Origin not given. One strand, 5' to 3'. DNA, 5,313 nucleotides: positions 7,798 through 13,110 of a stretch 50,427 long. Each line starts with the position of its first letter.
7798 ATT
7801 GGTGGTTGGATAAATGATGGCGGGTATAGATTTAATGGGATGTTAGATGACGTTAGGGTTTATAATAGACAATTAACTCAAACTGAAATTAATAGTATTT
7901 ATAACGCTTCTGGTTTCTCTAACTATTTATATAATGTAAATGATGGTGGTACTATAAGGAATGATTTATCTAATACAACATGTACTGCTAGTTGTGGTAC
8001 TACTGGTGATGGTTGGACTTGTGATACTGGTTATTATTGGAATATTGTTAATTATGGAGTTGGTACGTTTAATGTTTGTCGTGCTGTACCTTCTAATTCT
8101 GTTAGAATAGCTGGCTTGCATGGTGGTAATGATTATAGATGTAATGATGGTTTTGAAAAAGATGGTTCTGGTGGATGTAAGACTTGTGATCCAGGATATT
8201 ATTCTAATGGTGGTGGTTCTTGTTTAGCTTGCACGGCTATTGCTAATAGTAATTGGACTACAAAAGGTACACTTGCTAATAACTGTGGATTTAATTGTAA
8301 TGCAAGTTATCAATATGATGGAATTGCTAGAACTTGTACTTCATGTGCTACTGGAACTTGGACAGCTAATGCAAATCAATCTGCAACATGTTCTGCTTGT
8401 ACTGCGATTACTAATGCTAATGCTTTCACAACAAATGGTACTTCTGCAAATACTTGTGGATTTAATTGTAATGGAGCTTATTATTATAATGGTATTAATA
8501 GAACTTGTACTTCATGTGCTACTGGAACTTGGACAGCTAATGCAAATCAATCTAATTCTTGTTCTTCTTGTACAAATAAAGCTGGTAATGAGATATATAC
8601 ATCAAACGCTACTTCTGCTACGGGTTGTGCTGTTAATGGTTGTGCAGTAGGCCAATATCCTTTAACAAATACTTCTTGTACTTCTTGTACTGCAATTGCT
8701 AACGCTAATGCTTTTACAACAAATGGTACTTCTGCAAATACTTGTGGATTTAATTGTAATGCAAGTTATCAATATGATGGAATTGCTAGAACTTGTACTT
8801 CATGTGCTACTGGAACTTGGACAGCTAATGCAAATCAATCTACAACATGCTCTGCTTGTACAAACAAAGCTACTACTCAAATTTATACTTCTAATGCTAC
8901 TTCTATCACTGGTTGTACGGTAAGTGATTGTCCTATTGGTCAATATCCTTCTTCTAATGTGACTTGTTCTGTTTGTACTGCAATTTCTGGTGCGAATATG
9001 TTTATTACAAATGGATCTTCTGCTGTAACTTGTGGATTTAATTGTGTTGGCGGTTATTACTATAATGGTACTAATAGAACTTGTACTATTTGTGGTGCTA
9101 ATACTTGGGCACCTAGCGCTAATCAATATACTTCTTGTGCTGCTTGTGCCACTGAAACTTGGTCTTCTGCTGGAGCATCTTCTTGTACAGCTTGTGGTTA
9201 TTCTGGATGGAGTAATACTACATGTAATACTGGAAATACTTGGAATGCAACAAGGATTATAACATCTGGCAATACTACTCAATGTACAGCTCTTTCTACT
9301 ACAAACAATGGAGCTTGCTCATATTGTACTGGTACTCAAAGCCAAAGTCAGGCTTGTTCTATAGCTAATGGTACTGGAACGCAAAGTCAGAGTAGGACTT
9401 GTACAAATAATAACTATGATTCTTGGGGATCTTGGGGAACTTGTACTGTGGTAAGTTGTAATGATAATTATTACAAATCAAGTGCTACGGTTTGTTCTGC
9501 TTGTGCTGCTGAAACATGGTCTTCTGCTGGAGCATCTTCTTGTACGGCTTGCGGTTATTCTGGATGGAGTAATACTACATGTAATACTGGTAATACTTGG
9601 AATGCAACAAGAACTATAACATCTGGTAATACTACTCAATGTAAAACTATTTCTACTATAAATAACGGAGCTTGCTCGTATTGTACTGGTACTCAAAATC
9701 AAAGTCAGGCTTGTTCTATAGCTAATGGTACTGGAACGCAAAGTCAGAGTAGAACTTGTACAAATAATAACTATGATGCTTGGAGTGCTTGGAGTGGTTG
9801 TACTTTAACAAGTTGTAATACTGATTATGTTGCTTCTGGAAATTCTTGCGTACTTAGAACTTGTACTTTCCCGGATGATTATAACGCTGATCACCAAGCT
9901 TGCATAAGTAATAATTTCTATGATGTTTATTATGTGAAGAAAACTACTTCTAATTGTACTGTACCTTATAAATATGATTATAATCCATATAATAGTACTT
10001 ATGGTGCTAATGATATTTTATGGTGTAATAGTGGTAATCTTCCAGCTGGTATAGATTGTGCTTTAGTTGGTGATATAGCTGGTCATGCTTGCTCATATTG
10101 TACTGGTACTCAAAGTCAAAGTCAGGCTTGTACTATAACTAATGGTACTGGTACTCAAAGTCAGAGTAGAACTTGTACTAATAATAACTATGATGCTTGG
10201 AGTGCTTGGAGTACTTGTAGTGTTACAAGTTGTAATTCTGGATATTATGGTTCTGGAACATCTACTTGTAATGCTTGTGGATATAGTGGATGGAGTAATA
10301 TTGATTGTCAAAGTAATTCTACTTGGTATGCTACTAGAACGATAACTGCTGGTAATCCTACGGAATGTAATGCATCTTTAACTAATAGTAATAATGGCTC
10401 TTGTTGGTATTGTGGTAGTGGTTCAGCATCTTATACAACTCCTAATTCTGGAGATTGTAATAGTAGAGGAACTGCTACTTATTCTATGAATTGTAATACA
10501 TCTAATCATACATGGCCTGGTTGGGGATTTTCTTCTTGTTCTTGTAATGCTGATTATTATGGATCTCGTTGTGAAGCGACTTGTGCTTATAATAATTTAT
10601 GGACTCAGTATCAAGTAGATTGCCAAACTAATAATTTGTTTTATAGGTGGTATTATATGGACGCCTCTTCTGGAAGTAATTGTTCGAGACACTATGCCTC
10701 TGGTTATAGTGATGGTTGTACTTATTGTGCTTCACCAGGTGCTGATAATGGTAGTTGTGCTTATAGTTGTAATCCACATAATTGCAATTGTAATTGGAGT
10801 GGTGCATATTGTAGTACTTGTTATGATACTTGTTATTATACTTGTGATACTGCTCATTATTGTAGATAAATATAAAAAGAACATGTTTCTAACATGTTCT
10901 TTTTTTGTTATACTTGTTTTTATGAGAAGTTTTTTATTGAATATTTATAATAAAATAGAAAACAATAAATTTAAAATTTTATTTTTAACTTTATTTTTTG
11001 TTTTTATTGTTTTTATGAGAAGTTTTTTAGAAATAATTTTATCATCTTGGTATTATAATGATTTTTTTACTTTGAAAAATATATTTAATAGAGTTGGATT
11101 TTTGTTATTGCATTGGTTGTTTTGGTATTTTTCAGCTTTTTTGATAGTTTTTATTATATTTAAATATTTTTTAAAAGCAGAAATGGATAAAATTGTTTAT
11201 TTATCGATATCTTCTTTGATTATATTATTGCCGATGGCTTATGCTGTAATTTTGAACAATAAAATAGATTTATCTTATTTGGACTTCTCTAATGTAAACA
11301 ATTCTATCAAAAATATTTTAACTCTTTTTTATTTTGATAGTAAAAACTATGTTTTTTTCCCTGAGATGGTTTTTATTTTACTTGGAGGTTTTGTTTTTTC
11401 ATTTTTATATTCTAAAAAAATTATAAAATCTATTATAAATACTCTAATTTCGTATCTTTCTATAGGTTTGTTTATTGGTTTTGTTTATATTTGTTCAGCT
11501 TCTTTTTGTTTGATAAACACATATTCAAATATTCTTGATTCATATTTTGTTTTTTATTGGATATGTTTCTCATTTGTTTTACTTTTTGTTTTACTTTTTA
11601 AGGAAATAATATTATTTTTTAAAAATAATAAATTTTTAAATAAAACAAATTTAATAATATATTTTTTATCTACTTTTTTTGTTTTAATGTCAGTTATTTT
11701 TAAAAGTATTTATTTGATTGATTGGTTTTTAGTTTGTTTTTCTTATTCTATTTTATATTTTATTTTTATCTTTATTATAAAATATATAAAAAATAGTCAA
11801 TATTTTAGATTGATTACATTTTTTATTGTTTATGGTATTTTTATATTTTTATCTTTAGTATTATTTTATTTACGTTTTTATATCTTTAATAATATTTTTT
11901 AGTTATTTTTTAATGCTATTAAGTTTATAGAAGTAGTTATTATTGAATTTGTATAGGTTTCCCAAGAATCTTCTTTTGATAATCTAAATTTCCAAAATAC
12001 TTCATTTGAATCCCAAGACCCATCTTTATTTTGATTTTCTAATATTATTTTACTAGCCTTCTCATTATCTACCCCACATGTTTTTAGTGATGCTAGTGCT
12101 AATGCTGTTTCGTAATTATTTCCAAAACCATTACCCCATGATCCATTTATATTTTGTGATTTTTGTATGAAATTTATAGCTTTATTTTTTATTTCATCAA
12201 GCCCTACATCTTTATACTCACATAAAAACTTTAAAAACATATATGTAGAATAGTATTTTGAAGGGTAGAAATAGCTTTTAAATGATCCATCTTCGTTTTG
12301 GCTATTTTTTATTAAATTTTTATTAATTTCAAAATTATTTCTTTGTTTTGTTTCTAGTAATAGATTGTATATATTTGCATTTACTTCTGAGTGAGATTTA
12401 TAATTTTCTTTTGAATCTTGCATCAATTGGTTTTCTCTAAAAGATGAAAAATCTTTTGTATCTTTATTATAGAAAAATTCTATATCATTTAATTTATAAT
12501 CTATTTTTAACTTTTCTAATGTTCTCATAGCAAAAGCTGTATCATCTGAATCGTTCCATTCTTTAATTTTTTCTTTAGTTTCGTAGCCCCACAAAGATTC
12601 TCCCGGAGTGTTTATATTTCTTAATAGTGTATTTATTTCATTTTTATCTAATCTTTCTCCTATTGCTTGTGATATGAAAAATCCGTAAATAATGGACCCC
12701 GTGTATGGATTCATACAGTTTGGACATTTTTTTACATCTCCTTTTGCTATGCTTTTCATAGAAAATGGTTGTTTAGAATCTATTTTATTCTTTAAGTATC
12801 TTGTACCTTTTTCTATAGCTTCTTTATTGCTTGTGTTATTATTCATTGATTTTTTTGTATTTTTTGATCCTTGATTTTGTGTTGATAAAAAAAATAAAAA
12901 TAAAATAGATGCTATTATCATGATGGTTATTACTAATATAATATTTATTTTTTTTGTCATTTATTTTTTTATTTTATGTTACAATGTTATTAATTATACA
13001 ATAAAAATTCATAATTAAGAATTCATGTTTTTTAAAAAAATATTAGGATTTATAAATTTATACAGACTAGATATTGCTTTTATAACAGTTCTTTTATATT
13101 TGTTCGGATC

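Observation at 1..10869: Giant (>3,596 aa) cysteine-rich mosaic surface protein built from eukaryote-style adhesion modules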

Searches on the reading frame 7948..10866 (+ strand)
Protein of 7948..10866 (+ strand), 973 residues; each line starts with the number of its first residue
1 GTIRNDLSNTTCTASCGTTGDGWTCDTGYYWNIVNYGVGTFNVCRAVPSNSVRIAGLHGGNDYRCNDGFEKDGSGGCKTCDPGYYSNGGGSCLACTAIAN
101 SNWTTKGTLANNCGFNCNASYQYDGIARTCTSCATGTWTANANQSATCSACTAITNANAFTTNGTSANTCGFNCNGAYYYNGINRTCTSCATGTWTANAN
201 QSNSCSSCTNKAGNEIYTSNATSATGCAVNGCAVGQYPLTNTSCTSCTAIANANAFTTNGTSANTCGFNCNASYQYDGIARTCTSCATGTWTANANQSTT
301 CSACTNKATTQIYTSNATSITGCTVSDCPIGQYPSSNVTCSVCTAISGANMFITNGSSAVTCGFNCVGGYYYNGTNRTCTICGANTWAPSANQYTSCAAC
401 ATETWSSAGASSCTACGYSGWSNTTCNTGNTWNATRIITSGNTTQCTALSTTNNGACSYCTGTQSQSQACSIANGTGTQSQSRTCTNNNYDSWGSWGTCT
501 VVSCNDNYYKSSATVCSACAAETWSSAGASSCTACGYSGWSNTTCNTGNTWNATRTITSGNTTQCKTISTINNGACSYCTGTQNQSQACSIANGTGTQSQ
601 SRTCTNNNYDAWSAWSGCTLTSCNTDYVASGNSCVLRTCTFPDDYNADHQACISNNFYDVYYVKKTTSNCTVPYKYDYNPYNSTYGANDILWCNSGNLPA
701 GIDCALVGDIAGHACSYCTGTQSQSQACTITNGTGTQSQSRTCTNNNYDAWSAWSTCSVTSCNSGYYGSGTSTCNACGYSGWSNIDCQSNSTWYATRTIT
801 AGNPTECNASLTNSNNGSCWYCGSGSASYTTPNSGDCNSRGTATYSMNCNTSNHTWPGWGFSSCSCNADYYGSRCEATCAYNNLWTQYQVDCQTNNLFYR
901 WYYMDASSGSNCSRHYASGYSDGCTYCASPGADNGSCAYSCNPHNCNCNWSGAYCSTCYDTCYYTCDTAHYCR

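Call 7: search_protein_families(library=pfam, proteins=[window:7948-10866:+], max_evalue=1)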
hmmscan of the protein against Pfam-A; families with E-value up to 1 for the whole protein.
window:7948-10866:+ (973 aa): 2 families
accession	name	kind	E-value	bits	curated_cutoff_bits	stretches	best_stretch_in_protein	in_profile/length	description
PF23091.2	TNFR_ELAPOR1_6th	-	4.3e-06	27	33.2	1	64-97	1-34/41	ELAPOR1-like, TNF receptor-like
PF21053.3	BFA1_C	-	0.14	12.5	23.5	0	425-503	54-131/135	Biogenesis factor required for ATP synthase 1, C-terminal domain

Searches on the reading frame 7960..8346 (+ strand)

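Call 69: search_protein_families(library=pfam, proteins=[window:7960-8346:+], max_evalue=10)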
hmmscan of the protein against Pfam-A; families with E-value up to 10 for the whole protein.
seq(129 aa): 2 families
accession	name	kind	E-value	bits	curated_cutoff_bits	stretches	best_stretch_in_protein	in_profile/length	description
PF23091.2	TNFR_ELAPOR1_6th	-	2.4e-07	31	33.2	1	60-93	1-34/41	ELAPOR1-like, TNF receptor-like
PF12946.13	EGF_MSP1_1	-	0.45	11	27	1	41-73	5-36/37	MSP1 EGF domain 1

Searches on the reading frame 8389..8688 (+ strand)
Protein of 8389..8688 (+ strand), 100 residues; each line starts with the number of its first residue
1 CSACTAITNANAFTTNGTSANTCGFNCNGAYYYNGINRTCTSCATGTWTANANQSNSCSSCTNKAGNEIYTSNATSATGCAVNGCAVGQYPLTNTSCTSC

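Call 69: search_protein_families(library=pfam, proteins=[window:8389-8688:+], max_evalue=10)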
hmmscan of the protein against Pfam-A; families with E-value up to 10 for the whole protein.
seq(100 aa): 1 family
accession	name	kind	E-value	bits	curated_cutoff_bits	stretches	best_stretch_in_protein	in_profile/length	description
PF07699.19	Ephrin_rec_like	-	0.0031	17.7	23.1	1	31-80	2-48/48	Tyrosine-protein kinase ephrin type A/B receptor-like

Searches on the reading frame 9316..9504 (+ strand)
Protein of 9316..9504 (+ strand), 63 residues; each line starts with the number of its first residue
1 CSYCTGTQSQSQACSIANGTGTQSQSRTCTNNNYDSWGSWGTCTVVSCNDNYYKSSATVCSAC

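Call 69: search_protein_families(library=pfam, proteins=[window:9316-9504:+], max_evalue=10)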
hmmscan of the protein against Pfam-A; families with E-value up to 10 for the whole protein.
seq(63 aa): 2 families
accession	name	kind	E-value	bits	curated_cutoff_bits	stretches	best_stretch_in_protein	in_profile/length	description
PF14244.12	Retrotran_gag_3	-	0.16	12.3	24.1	1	20-37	6-23/48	gag-polypeptide of LTR copia-type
PF00090.25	TSP_1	-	5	7.9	21.6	2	14-32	9-27/49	Thrombospondin type 1 domain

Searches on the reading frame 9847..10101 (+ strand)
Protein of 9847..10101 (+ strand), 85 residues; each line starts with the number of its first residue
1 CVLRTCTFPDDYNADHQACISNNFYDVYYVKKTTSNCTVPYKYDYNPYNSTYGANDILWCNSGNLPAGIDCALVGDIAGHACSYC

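Call 69: search_protein_families(library=pfam, proteins=[window:9847-10101:+], max_evalue=10)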
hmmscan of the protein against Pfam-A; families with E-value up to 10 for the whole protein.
seq(85 aa): 0 families

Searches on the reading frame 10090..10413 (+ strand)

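Call 69: search_protein_families(library=pfam, proteins=[window:10090-10413:+], max_evalue=10)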
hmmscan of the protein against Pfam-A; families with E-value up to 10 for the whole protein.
seq(108 aa): 1 family
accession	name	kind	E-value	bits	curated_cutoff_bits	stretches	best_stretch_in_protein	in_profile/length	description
PF14244.12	Retrotran_gag_3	-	0.2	11.9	24.1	1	20-38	6-24/48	gag-polypeptide of LTR copia-type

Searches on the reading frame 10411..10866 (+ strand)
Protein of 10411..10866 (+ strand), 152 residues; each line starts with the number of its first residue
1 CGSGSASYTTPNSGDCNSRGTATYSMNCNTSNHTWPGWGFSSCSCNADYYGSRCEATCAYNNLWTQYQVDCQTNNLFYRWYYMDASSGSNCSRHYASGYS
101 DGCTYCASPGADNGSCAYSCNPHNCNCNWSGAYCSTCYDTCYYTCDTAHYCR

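Call 69: search_protein_families(library=pfam, proteins=[window:10411-10866:+], max_evalue=10)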
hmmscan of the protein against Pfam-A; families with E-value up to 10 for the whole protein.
seq(152 aa): 1 family
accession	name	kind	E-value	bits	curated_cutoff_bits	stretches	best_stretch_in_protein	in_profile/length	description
PF24494.1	DUF7587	-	0.13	12.8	27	1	73-128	2-58/146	Domain of unknown function (DUF7587)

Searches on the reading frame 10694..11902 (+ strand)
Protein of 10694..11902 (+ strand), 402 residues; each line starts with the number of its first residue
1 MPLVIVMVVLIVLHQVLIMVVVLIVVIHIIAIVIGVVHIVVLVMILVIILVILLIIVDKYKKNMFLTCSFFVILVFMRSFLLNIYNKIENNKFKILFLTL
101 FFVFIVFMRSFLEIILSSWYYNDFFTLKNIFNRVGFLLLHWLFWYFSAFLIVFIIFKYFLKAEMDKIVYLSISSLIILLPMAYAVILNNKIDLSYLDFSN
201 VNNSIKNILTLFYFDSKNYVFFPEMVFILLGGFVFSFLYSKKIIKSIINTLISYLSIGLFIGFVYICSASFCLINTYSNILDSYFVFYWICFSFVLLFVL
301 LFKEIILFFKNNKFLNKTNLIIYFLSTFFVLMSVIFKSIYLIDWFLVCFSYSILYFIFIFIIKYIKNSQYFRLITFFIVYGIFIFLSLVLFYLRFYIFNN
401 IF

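Call 8: search_protein_families(library=pfam, proteins=[window:10694-11902:+], max_evalue=0.001)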
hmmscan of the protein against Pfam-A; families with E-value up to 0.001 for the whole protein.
window:10694-11902:+ (402 aa): 0 families

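Call 23: search_protein_families(library=pfam, proteins=[window:10883-11899:+], max_evalue=0.1)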
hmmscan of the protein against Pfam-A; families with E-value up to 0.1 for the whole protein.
window:10883-11899:+ (339 aa): 0 families

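Call 45: find_encoding_contigs(protein=window:10883-11899:+, flank=10000, max_places=10)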
Protein window:10883-11899:+ (339 aa): 5 contigs read that carry it; 3 places shown.
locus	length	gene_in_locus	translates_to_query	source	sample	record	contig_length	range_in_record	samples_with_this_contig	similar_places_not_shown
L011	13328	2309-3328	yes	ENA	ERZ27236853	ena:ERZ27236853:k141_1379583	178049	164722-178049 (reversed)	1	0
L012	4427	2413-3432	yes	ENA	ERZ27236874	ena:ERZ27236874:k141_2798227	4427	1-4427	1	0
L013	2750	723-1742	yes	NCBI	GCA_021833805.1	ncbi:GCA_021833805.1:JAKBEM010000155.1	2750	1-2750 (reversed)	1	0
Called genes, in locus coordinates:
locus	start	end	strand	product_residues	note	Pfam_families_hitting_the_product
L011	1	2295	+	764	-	?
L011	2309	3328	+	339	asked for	-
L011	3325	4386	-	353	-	PF13243:SQHop_cyclase_C (weak)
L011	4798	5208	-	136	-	-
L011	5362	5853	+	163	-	-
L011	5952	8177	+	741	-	PF13491:FtsK_4TM (weak), PF17854:FtsK_alpha, PF01580:FtsK_SpoIIIE, PF09397:FtsK_gamma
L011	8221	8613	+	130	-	PF18895:T4SS_pilin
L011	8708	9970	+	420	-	PF00089:Trypsin, PF10459:Peptidase_S46 (faint), PF13365:Trypsin_2, PF13180:PDZ_2, PF17820:PDZ_6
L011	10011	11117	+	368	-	PF03462:PCRF, PF00472:RF-1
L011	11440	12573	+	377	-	PF03772:Competence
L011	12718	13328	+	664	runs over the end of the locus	PF00082:Peptidase_S8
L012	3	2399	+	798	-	?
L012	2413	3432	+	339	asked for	-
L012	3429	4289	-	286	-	PF13243:SQHop_cyclase_C (weak)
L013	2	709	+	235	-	?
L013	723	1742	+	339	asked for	-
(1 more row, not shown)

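Call 74: search_protein_families(library=ncbifam, proteins=[window:10883-11899:+], max_evalue=1)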
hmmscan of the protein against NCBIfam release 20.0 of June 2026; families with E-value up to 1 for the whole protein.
window:10883-11899:+ (339 aa): 0 families

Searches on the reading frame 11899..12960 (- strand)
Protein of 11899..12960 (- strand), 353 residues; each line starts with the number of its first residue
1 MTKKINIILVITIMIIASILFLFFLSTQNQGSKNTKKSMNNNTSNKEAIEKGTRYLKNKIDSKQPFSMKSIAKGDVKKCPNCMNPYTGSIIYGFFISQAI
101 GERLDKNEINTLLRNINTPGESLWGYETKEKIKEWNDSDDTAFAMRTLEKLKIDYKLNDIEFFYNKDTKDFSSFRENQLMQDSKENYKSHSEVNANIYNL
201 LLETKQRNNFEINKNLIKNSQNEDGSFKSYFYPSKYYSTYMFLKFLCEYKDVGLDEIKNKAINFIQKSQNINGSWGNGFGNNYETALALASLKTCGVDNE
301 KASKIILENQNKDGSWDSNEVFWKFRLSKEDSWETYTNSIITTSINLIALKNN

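Call 8: search_protein_families(library=pfam, proteins=[window:11899-12960:-], max_evalue=0.001)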
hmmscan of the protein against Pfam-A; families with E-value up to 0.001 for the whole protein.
window:11899-12960:- (353 aa): 2 families
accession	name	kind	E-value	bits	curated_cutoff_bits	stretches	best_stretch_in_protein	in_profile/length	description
PF13243.12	SQHop_cyclase_C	-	4.6e-08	32.9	26.1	1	241-318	144-228/319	Squalene-hopene cyclase C-terminal domain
PF00432.27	Prenyltrans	-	0.00052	20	26.5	0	204-315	47-166/304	Prenyltransferase alpha-alpha toroid domain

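Call 15: find_encoding_contigs(protein=window:11899-12960:-, flank=10000, max_places=6)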
Protein window:11899-12960:- (353 aa): 1 contig read that carries it; 1 place shown.
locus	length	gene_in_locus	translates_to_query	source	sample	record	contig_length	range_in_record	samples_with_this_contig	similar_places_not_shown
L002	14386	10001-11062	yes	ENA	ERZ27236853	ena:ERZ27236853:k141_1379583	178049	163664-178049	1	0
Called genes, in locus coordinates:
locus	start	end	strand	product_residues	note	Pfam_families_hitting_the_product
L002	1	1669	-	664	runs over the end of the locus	PF00082:Peptidase_S8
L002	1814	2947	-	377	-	PF03772:Competence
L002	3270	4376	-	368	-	PF03462:PCRF, PF00472:RF-1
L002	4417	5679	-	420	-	PF00089:Trypsin, PF10459:Peptidase_S46 (faint), PF13365:Trypsin_2, PF13180:PDZ_2, PF17820:PDZ_6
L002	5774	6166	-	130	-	PF18895:T4SS_pilin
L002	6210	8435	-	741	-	PF13491:FtsK_4TM (weak), PF17854:FtsK_alpha, PF01580:FtsK_SpoIIIE, PF09397:FtsK_gamma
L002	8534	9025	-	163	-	-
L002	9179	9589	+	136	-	-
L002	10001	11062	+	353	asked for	PF13243:SQHop_cyclase_C (weak)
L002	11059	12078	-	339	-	-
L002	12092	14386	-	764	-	?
